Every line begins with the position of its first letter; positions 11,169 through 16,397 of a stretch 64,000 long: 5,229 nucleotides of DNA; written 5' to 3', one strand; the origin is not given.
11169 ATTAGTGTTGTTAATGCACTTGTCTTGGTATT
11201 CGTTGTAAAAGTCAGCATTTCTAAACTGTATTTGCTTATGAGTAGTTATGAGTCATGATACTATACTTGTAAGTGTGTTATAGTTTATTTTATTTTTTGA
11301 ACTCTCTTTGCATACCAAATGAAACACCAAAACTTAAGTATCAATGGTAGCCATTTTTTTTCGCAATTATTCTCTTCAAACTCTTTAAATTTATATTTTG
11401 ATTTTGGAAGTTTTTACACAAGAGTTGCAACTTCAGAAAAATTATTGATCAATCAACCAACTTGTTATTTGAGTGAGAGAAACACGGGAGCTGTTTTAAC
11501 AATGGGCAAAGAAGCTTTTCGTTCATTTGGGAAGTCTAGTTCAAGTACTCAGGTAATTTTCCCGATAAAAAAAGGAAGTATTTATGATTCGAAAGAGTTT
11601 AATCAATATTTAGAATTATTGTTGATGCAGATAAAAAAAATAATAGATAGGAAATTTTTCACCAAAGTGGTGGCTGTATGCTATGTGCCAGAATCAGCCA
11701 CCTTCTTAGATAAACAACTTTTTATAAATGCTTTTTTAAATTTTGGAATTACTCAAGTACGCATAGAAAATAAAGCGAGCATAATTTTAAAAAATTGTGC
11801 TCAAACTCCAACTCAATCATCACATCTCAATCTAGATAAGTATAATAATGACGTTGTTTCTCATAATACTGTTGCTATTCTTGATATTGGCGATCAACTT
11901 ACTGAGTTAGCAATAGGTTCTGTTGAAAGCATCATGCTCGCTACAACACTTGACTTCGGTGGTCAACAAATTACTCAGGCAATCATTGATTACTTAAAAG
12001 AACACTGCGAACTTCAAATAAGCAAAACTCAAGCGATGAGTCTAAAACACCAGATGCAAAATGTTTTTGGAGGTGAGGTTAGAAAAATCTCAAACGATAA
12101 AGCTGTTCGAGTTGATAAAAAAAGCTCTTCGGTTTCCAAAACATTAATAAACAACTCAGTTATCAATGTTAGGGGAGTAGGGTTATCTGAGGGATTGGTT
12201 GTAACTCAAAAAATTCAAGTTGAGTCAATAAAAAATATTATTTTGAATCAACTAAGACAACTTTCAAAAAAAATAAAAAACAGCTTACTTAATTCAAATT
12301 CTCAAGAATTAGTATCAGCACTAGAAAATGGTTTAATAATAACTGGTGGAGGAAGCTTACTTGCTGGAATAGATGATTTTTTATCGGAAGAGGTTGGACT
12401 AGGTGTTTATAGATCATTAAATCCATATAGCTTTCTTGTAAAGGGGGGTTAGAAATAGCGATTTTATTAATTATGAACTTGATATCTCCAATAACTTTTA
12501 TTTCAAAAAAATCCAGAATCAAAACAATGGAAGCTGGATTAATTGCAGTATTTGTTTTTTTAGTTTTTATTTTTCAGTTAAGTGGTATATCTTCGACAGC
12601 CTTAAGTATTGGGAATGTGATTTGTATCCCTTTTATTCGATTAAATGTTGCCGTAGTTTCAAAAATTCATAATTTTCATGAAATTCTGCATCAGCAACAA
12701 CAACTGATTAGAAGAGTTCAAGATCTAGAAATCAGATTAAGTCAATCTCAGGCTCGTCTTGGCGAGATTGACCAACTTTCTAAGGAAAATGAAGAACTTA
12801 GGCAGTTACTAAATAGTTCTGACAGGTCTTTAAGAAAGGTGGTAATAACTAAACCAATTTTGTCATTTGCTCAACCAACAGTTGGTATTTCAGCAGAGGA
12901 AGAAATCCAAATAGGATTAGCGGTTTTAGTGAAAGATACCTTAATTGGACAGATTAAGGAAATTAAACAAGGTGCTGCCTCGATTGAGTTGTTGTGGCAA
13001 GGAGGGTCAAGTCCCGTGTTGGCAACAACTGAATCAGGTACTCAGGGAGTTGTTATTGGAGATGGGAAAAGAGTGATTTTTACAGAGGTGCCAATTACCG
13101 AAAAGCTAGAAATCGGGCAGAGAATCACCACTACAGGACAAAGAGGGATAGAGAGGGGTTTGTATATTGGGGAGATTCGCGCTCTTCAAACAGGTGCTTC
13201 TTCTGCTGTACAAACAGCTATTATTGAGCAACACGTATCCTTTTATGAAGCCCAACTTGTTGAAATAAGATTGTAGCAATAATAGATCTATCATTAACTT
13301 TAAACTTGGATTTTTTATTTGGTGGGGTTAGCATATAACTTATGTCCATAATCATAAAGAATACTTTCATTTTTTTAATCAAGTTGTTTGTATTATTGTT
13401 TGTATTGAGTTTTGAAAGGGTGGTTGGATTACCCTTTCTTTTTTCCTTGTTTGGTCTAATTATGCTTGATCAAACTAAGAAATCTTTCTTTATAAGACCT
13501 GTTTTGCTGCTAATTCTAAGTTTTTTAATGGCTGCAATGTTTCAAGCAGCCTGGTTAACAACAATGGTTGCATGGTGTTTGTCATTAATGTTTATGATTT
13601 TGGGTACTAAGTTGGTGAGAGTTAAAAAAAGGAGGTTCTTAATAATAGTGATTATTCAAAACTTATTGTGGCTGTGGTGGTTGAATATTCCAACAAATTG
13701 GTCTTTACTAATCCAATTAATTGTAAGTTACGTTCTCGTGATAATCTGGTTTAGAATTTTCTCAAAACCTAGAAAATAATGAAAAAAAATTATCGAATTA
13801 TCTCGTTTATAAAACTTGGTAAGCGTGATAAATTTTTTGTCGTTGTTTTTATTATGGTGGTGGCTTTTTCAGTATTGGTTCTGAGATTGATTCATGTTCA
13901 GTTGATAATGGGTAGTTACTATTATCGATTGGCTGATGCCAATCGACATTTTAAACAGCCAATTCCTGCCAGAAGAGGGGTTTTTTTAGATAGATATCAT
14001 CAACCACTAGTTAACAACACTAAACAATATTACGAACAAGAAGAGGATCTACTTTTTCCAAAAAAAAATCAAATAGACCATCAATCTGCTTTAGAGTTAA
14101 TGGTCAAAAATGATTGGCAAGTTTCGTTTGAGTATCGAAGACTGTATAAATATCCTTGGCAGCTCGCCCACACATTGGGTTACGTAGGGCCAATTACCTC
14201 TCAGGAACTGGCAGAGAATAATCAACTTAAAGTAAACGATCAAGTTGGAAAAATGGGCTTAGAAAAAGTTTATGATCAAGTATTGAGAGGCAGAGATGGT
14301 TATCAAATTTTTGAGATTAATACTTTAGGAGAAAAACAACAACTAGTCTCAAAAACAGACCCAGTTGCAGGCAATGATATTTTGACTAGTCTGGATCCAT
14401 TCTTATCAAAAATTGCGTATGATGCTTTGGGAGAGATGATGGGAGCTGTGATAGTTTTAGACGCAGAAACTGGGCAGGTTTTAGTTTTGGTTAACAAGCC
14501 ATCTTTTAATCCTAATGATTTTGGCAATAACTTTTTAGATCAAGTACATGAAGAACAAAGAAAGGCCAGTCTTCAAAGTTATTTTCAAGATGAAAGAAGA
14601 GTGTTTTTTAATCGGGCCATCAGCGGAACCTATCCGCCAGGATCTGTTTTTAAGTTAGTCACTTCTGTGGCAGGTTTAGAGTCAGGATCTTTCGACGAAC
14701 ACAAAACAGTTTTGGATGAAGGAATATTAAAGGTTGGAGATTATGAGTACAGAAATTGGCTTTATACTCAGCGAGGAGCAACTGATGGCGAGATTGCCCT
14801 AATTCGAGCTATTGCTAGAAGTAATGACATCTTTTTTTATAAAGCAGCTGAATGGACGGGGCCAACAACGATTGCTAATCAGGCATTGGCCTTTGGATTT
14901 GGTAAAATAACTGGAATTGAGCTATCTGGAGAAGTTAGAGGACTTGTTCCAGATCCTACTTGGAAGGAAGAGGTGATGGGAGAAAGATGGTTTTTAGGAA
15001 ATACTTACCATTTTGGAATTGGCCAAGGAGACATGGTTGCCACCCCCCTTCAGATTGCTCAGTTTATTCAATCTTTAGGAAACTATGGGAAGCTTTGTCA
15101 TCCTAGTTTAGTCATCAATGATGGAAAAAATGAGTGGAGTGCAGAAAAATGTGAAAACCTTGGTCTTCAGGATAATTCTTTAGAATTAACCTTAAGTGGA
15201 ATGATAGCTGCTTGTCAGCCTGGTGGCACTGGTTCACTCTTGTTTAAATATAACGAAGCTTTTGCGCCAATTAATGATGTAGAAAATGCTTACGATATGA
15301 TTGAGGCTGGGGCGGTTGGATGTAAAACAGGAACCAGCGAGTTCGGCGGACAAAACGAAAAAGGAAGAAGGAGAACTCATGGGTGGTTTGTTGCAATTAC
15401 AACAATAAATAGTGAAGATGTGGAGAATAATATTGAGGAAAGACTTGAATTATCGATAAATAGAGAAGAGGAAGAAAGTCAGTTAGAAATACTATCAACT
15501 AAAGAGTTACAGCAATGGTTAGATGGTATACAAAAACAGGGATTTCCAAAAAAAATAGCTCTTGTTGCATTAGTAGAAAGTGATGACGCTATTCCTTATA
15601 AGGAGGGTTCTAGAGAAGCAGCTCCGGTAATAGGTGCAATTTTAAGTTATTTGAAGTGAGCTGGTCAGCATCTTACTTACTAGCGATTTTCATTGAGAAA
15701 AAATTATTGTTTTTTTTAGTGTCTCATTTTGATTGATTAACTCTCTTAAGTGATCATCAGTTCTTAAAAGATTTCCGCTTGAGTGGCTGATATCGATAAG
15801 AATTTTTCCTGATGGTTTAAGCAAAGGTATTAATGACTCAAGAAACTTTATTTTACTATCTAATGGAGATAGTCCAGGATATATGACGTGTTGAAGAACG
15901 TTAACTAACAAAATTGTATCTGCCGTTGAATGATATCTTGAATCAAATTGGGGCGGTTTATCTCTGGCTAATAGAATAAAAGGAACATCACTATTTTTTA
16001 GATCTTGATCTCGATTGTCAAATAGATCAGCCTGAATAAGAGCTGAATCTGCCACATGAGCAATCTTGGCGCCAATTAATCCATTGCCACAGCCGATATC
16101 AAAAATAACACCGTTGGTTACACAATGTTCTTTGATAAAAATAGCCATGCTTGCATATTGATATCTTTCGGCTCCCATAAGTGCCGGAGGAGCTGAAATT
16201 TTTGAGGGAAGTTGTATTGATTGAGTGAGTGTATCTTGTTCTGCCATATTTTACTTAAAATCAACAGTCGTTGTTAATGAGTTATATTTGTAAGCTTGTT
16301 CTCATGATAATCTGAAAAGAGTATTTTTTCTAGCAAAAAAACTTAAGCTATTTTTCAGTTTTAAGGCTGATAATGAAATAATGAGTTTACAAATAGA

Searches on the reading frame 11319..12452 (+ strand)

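Call 82: search_protein_families(library=pfam, proteins=[window:11319-12452:+], max_evalue=0.001)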
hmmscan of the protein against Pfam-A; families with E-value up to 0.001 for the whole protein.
window:11319-12452:+ (377 aa): 4 families
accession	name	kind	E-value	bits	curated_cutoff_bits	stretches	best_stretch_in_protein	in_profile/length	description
PF06723.19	MreB_Mbl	-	8.4e-39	133.7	27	3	258-376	197-314/327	MreB/Mbl protein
PF14450.12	FtsA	-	6.5e-07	30.2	31.8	1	186-362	1-106/127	Cell division protein FtsA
PF11104.14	PilM_2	-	6.1e-06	25.8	27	1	180-227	177-224/340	Type IV pilus assembly protein PilM;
PF00022.25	Actin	-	0.00046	19.3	27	0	290-359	280-349/410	Actin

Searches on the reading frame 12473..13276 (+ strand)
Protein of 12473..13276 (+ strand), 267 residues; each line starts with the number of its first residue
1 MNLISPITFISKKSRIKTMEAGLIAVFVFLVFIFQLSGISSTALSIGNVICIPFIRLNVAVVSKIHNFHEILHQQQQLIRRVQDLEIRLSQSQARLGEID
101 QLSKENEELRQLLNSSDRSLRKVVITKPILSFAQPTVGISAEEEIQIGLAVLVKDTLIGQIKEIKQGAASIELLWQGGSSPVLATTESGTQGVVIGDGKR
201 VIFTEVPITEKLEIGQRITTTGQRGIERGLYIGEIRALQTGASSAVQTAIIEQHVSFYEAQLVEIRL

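Call 82: search_protein_families(library=pfam, proteins=[window:12473-13276:+], max_evalue=0.001)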
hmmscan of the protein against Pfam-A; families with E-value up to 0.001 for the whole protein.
window:12473-13276:+ (267 aa): 2 families
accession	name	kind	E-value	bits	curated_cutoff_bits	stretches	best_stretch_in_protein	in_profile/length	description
PF04085.20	MreC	-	3.4e-14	53.3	28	1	136-263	14-143/147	Rod shape-determining protein MreC, barrel core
PF14775.11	NYD-SP28_assoc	-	0.00044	20.7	27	0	93-115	36-58/60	Sperm tail C-terminal domain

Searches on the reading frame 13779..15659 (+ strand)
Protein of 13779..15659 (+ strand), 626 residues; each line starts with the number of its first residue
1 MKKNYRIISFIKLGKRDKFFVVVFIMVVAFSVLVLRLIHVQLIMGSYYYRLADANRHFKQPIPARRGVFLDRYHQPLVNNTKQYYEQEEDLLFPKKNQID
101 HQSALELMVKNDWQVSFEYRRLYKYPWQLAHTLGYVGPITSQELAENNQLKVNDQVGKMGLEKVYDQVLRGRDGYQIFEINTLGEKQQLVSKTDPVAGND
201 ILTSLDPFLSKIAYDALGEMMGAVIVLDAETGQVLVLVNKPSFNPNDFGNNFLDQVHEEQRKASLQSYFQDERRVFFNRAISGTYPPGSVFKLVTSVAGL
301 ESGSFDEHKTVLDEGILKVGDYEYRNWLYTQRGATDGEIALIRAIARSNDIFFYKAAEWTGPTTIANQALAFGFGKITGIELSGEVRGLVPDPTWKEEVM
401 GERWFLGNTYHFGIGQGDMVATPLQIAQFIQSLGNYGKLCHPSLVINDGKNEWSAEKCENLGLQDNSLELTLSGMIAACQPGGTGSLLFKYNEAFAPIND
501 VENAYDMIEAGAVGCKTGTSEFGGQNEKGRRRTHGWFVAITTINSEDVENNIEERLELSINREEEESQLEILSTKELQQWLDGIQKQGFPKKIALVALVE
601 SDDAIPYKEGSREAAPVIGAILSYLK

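Call 22: search_protein_families(library=pfam, proteins=[window:13779-15659:+], max_evalue=0.01)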
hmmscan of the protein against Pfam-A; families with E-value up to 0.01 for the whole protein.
window:13779-15659:+ (626 aa): 3 families
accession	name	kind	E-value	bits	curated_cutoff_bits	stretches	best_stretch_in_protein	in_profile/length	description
PF00905.27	Transpeptidase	-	6.7e-49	167.1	22.1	1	222-542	1-266/299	Penicillin binding protein transpeptidase domain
PF03717.20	PBP_dimer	-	7e-22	79.2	24.4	1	118-185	105-174/180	Penicillin-binding Protein dimerisation domain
PF21922.1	PBP_dimer_2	-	0.0063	17.2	27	0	116-148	20-55/83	Penicillin binding protein A dimerisation domain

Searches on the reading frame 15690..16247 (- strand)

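Call 82: search_protein_families(library=pfam, proteins=[window:15690-16247:-], max_evalue=0.001)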
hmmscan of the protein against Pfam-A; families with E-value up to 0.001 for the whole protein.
window:15690-16247:- (185 aa): 2 families
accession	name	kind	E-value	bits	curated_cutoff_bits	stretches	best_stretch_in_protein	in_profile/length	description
PF08242.18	Methyltransf_12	-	3.2e-05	25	30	1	50-149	2-98/98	Methyltransferase domain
PF13489.12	Methyltransf_23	-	6.8e-05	23.1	27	1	43-166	21-124/164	Methyltransferase domain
